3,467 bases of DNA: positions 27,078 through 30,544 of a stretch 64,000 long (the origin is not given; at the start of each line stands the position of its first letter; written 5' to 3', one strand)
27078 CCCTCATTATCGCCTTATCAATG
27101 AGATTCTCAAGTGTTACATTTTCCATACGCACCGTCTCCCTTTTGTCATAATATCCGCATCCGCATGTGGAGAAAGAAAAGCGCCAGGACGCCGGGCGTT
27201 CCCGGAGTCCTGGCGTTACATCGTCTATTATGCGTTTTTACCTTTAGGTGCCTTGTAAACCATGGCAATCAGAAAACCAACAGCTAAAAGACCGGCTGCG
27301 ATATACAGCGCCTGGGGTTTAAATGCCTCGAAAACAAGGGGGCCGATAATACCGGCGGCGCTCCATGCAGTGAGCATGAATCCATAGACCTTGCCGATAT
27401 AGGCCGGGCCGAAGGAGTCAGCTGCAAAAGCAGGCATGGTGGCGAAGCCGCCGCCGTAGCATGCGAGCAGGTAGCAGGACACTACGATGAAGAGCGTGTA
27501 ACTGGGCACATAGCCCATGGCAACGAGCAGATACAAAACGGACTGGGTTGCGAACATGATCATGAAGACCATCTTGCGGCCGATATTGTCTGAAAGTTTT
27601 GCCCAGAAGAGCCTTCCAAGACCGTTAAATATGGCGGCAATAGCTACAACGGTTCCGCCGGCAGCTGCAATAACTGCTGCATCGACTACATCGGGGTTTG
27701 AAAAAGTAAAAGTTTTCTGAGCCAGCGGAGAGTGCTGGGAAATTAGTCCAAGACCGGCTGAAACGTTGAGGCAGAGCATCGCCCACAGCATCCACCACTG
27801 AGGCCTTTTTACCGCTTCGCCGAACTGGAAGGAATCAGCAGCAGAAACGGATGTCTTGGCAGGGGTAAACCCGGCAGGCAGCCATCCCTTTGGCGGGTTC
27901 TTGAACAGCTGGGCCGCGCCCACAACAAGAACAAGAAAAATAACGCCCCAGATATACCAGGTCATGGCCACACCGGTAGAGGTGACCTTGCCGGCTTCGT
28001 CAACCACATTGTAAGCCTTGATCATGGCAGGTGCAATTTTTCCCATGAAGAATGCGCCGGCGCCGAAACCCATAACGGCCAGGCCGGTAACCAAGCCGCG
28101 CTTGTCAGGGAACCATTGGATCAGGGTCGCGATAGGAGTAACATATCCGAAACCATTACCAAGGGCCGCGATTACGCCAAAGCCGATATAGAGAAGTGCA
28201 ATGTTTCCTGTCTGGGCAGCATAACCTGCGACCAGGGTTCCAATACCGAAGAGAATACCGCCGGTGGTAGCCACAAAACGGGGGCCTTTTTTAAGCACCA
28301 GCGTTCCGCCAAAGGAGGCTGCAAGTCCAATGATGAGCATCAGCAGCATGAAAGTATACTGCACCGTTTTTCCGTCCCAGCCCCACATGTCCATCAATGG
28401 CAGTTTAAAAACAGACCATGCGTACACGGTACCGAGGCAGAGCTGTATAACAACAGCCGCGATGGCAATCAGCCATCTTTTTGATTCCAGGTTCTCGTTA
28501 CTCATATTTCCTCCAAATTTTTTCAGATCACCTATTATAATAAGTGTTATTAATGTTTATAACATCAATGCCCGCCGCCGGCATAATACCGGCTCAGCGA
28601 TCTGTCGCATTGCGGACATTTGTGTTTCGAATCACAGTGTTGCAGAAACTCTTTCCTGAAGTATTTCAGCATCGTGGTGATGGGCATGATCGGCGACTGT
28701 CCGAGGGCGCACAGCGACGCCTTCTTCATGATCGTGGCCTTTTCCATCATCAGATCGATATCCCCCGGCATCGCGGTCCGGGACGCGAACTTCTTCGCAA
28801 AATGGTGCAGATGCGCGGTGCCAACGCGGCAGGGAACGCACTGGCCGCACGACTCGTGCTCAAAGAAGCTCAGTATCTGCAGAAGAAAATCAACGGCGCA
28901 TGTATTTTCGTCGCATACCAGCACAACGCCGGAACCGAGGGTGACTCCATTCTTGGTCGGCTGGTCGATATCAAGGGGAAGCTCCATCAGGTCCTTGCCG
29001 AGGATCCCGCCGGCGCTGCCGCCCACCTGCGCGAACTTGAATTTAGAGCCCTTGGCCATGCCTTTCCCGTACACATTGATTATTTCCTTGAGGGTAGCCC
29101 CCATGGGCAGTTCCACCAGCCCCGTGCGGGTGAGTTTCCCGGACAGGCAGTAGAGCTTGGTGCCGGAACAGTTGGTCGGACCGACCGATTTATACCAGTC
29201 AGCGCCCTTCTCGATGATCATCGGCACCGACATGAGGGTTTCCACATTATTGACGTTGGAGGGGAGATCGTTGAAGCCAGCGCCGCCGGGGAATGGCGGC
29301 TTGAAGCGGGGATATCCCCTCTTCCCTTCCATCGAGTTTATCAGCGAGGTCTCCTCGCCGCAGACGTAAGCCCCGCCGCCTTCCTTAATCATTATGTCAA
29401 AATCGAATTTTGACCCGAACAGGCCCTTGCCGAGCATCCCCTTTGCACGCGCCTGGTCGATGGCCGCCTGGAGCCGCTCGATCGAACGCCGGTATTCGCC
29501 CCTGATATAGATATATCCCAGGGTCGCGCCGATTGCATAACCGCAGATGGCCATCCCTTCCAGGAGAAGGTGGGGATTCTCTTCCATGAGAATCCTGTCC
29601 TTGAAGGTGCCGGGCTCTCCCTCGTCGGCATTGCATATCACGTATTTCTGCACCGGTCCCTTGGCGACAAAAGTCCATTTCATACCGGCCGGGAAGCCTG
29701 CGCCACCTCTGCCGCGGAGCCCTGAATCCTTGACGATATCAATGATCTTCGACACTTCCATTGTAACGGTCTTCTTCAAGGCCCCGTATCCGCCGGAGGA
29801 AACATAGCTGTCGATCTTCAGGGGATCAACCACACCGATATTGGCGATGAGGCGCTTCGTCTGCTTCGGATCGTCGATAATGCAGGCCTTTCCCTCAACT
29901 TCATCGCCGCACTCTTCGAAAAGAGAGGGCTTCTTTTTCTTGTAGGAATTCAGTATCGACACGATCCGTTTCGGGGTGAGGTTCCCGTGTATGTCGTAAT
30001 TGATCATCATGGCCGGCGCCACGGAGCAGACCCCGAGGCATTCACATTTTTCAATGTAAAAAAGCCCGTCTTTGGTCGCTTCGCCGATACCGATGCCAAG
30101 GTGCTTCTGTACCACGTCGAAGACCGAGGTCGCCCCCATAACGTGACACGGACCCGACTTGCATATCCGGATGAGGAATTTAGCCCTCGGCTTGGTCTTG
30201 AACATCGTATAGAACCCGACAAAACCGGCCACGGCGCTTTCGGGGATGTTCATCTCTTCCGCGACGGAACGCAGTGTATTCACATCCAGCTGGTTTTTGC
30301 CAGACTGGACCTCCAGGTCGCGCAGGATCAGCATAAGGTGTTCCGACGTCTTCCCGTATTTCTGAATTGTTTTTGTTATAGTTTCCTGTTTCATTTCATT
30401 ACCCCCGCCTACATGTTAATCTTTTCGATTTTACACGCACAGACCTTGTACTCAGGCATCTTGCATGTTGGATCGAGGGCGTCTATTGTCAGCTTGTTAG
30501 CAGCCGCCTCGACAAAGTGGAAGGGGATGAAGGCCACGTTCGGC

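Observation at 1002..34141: Strongly over-represented word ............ in both intergenic and coding DNA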

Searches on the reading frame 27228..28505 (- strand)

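Call 16: search_protein_families(library=pfam, proteins=[window:27228-28505:-])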
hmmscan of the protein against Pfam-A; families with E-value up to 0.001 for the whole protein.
window:27228-28505:- (425 aa): 1 family
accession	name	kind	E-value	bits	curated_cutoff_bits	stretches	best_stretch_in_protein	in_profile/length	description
PF07690.21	MFS_1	-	1.1e-30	107.3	33.4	2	22-295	8-259/347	Major Facilitator Superfamily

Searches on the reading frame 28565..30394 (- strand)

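Call 16: search_protein_families(library=pfam, proteins=[window:28565-30394:-])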
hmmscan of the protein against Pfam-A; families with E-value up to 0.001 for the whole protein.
window:28565-30394:- (609 aa): 3 families
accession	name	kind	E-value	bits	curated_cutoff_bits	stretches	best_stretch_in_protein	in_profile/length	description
PF01512.22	Complex1_51K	-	9.2e-51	172.1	31.2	1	221-391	1-149/150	Nuo51 FMN-binding domain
PF01257.25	2Fe-2S_thioredx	-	1.4e-40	139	24.8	1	7-152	2-145/145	Thioredoxin-like [2Fe-2S] ferredoxin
PF10589.14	NADH_4Fe-4S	-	1.7e-26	92.3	23.5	1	503-586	2-85/85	NADH-ubiquinone oxidoreductase-F iron-sulfur binding region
